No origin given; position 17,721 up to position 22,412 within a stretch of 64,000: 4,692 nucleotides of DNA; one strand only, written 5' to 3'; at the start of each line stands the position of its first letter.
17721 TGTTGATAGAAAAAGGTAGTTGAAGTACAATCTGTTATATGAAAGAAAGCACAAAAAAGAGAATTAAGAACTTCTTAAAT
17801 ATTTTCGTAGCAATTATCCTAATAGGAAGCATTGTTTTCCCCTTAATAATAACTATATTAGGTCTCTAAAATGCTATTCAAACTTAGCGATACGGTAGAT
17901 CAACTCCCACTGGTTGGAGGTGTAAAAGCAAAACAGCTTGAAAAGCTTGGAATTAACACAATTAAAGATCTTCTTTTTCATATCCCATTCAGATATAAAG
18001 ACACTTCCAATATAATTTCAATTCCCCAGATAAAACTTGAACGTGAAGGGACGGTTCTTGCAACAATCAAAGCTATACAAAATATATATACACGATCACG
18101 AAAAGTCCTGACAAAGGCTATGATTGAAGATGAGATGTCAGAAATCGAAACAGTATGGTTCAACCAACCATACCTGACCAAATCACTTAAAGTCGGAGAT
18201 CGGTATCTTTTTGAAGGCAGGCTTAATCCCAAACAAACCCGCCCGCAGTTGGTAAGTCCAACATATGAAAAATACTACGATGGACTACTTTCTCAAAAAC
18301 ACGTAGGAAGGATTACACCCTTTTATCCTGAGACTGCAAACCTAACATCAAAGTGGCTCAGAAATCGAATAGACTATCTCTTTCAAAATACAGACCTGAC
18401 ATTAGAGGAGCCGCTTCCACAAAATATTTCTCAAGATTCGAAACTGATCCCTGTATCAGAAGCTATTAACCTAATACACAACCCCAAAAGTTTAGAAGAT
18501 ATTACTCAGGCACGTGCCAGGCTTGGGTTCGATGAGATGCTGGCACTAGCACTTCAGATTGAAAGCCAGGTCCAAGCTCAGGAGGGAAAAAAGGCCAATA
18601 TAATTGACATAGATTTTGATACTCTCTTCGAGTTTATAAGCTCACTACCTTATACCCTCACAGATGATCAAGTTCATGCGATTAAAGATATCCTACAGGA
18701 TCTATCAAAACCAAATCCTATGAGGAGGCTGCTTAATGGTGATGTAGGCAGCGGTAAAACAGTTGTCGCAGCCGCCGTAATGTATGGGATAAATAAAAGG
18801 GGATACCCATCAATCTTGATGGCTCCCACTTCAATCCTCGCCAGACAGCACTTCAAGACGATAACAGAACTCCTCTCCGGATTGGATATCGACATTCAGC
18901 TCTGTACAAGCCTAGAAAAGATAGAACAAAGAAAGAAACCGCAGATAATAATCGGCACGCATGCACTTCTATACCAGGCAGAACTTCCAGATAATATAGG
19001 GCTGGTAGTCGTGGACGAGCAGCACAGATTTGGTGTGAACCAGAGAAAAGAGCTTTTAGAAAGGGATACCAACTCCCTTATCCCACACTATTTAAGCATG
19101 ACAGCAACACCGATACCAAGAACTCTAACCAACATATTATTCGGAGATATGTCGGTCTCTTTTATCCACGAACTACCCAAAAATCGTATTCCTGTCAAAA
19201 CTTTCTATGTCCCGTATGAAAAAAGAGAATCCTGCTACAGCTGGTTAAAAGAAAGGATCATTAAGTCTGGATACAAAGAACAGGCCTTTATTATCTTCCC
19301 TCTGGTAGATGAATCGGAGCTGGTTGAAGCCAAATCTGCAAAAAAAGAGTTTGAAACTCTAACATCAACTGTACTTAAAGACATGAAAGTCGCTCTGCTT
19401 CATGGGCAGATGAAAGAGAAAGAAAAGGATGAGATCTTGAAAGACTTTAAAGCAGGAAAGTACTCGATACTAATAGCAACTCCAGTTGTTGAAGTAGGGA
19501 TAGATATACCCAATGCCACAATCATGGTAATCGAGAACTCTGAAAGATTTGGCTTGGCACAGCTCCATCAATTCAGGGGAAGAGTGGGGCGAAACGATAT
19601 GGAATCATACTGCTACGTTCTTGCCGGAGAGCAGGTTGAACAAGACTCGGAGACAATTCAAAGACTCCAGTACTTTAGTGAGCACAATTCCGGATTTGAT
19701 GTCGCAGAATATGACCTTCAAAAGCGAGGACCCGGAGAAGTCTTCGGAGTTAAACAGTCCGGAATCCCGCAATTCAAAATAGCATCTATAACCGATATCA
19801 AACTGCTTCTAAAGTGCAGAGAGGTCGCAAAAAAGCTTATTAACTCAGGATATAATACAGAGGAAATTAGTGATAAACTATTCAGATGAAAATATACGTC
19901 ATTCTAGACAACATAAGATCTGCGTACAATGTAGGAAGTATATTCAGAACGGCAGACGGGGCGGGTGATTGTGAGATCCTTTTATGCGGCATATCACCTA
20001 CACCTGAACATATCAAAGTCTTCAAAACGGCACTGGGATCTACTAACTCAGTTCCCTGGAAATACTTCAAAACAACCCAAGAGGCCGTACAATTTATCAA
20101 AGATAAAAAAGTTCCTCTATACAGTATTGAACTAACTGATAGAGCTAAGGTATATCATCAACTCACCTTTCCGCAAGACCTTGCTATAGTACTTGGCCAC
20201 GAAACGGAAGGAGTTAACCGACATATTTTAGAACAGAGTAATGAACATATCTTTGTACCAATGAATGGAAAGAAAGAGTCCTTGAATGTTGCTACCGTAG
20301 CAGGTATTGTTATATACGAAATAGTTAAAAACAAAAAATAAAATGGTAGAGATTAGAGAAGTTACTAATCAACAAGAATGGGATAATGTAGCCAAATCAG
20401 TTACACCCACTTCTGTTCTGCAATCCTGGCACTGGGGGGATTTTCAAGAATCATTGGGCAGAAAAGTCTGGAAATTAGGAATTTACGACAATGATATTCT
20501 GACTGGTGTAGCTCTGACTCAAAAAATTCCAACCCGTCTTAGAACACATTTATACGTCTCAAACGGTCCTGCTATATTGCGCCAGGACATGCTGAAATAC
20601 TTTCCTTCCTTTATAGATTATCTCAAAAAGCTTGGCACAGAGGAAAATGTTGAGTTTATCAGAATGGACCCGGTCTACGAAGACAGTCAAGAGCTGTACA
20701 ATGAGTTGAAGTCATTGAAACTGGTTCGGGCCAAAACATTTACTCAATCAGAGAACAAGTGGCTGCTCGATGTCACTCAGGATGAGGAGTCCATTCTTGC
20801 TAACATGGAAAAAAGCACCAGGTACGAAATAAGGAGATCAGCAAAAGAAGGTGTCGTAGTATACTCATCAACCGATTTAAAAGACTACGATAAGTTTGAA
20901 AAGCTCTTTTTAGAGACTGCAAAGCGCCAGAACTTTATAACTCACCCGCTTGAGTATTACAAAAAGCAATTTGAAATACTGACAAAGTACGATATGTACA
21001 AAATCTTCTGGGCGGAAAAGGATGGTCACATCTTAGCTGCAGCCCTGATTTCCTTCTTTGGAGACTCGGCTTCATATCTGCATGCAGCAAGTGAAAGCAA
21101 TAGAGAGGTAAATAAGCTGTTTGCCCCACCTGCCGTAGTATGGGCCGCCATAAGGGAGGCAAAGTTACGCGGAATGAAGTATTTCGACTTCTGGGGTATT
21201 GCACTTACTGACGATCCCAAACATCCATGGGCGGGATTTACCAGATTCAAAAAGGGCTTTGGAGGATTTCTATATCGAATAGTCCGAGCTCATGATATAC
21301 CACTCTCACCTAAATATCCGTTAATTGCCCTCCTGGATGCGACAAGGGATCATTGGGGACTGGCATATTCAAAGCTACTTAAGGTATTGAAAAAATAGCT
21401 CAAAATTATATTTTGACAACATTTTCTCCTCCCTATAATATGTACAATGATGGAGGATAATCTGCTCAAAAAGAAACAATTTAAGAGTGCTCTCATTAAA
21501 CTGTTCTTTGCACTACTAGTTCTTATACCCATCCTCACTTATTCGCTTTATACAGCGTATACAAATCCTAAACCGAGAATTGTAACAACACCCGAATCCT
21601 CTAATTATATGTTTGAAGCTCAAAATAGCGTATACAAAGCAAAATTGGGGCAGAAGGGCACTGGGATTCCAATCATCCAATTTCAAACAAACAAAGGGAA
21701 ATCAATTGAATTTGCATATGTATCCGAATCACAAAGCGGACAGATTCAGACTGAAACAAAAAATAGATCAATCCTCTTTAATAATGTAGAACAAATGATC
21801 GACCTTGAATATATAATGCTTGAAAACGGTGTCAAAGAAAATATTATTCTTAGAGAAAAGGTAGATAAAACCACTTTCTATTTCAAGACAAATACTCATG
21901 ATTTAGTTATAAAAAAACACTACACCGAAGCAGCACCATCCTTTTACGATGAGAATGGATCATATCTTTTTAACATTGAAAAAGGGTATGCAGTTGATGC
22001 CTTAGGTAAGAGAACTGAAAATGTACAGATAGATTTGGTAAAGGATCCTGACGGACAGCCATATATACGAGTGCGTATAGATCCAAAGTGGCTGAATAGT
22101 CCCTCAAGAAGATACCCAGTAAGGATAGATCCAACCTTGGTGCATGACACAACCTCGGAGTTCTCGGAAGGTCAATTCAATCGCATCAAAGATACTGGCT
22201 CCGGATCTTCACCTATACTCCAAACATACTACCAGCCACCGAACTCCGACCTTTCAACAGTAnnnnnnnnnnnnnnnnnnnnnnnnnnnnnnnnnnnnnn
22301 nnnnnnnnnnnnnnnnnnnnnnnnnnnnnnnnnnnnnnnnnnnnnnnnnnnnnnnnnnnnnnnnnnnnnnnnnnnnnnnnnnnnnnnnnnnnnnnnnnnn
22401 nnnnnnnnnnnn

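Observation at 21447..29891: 2814-aa modular surface protein: four LamG-like modules, Gly-rich beta-helix-like tract, FN3-like repeats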

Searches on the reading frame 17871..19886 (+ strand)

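Call 10: search_protein_families(library=pfam, proteins=[window:17871-19886:+], max_evalue=0.01)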
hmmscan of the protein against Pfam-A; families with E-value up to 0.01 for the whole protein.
window:17871-19886:+ (672 aa): 11 families
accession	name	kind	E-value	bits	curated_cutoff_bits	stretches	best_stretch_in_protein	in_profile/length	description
PF00270.35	DEAD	-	2.2e-22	80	26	1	264-420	1-165/167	DEAD/DEAH box helicase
PF17191.10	RecG_wedge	-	6.5e-22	78.3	23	1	15-167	8-155/162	RecG wedge domain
PF00271.37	Helicase_C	-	4.6e-20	72.4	23.5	1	465-575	11-109/110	Helicase conserved C-terminal domain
PF04851.21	ResIII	-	5e-17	62.7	22.5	1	262-414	3-162/164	Type III restriction enzyme, res subunit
PF19833.4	RecG_dom3_C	-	2.6e-09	37.4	26.8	1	606-661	2-59/87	ATP-dependent DNA helicase RecG, domain 3, C-terminal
PF22590.2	Cas3-like_C_2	-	4.2e-07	30.6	27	1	490-576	15-105/106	CRISPR-associated nuclease/helicase Cas3, C-terminal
PF01336.31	tRNA_anti-codon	-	5.9e-06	26.6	27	1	64-133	5-73/75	OB-fold nucleic acid binding domain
PF13604.12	AAA_30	-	1.6e-05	25.2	27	1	263-398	2-111/191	AAA domain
PF16203.11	ERCC3_RAD25_C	-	0.00045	20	27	1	503-575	78-151/248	ERCC3/RAD25/XPB C-terminal helicase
PF13191.12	AAA_16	-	0.0025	18.7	32.6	1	265-360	6-98/167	AAA ATPase domain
PF13401.12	AAA_22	-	0.0083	16.9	27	0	288-398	10-107/130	AAA domain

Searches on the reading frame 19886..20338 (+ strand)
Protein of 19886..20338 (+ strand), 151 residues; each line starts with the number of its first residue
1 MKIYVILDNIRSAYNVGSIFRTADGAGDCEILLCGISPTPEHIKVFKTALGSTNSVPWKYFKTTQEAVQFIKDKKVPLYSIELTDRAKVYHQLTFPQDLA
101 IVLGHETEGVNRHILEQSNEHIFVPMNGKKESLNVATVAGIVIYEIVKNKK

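Call 10: search_protein_families(library=pfam, proteins=[window:19886-20338:+], max_evalue=0.01)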
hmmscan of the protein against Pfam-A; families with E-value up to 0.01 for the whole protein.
window:19886-20338:+ (151 aa): 1 family
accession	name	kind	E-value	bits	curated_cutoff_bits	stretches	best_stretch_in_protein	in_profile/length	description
PF00588.24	SpoU_methylase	-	6.2e-32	111.1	29.7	1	3-144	2-142/142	SpoU rRNA Methylase family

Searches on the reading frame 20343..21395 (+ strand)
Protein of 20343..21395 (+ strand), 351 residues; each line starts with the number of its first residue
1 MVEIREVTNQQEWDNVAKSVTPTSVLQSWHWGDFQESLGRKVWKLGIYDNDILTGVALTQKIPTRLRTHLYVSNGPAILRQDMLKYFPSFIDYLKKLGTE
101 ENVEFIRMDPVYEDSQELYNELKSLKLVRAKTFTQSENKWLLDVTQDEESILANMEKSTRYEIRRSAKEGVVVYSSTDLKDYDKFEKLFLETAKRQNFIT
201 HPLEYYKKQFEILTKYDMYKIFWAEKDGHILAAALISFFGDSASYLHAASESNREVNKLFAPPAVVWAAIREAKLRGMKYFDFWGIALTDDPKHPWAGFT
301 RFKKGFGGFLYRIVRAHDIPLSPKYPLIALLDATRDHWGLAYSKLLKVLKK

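Call 10: search_protein_families(library=pfam, proteins=[window:20343-21395:+], max_evalue=0.01)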
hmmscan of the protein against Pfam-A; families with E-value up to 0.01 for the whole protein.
window:20343-21395:+ (351 aa): 2 families
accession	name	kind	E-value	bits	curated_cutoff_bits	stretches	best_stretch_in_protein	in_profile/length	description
PF02388.22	FemAB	-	1.2e-36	126.9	24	3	227-331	304-404/406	FemAB family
PF13480.13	Acetyltransf_6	-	1.4e-08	35.4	22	1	155-285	3-136/143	Acetyltransferase (GNAT) domain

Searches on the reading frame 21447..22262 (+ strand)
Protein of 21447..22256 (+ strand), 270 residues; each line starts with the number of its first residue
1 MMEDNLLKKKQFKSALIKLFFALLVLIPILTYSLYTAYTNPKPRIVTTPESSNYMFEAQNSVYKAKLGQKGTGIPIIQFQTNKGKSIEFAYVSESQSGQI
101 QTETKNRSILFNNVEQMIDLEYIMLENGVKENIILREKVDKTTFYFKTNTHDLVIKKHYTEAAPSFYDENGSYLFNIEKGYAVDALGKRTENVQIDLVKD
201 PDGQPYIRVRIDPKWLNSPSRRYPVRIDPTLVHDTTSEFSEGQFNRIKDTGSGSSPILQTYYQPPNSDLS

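Call 9: search_protein_families(library=pfam, proteins=[window:21447-22256:+], max_evalue=1)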
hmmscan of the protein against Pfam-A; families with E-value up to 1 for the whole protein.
window:21447-22256:+ (270 aa): 0 families

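Call 24: search_solved_structures(query=A1, max_evalue=10, show_alignments=2)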
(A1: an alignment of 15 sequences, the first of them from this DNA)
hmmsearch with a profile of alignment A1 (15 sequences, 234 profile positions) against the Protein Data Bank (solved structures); distinct sequences matched with E-value up to 10: 0.

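Call 35: search_protein_representatives(alignment_id=A1)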
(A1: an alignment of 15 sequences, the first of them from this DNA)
Query: 15 sequences, 234 profile positions. Proteins with E-value up to 0.001 (for the whole library): 9152; up to 1e-10: 4741; up to 1e-30: 225. The best 150 are listed.
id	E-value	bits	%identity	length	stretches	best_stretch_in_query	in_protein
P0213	1.5e-93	328.9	-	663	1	3-234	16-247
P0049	1.3e-92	325.8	-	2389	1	3-234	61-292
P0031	3.9e-92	324.3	-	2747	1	3-234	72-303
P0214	2.4e-88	311.9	-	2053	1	4-234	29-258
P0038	8.5e-88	310.1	-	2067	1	2-234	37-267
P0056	1.4e-86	306.1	-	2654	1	4-234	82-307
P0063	3.4e-86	304.8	-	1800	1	3-234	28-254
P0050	1.3e-85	302.9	-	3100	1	2-234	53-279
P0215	2.0e-85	302.3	-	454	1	4-234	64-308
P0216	4.3e-85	301.2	-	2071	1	2-234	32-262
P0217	1.3e-84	299.6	-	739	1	3-234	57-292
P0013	2.4e-84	298.8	-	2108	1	3-234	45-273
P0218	2.6e-84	298.7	-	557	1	3-234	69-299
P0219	3.0e-84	298.5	-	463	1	2-234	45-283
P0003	6.5e-84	297.4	-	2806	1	4-234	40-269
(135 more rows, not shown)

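Call 49: search_protein_families(library=pfam, alignment_id=A1, max_evalue=1)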
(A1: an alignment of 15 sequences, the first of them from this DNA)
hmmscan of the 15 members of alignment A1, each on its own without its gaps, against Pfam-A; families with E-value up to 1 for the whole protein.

A. member 1, seq(235 aa): 1 family
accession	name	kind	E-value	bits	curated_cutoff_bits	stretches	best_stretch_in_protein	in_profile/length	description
PF17222.9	Peptidase_C107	-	0.055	12.9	25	0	10-58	208-255/314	Viral cysteine endopeptidase C107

B. families by the number of members that match (of 15 scanned): 11 families
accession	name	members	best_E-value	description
PF25778.1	DUF7948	6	0.00025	Domain of unknown function (DUF7948)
PF18981.6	InlK_D3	2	0.0053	Internalin K domain (D3/D4)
PF14605.12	Nup35_RRM_2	1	0.041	Nup53/35/40-type RNA recognition motif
PF17222.9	Peptidase_C107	1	0.055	Viral cysteine endopeptidase C107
PF22462.2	Ctf19_RWD2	1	0.061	Ctf19, second RWD domain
PF21029.3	RMC1_N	1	0.076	Regulator of MON1-CCZ1 complex, N-terminal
PF16378.10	DUF4988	1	0.12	Domain of unknown function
PF00437.27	T2SSE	1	0.15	Type II/IV secretion system protein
PF12046.13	CCB1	1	0.17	Cofactor assembly of complex C subunit B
PF06123.17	CreD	1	0.2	Inner membrane protein CreD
PF22091.2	DUF6941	1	0.22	Family of unknown function (DUF6941)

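Call 61: predict_structure(alignment_id=A1)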
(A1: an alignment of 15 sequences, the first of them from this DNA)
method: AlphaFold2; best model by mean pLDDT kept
length: 235 residues; sequences in the alignment: 15
mean_pLDDT: 81.2   pTM: 0.77
mean pLDDT of the five models: 81.2, 81.2, 81.2, 78.7, 77.3
residues with pLDDT >= 90: 120; 70-90: 65; 50-70: 12; < 50: 38
segments of 3 or more residues with pLDDT < 50: 199-215, 217-235
pLDDT, mean of each block of 10 residues (from residue 1): 81 95 94 91 92 83 86 93 93 95 94 82 70 85 92 91 89 95 96 71 41 42 37 38
secondary structure, 60 per line:
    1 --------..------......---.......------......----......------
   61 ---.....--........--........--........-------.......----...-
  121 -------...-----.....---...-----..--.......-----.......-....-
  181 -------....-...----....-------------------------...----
elements in order: E17-22 E26-32 E39-44 E49-54 E64-68 E71-78 E81-88 E91-98 E106-112 E117-119 E128-130 E136-140 E144-146 E156-162 E168-174 H176-179 E188-191 E193-195 H200-203
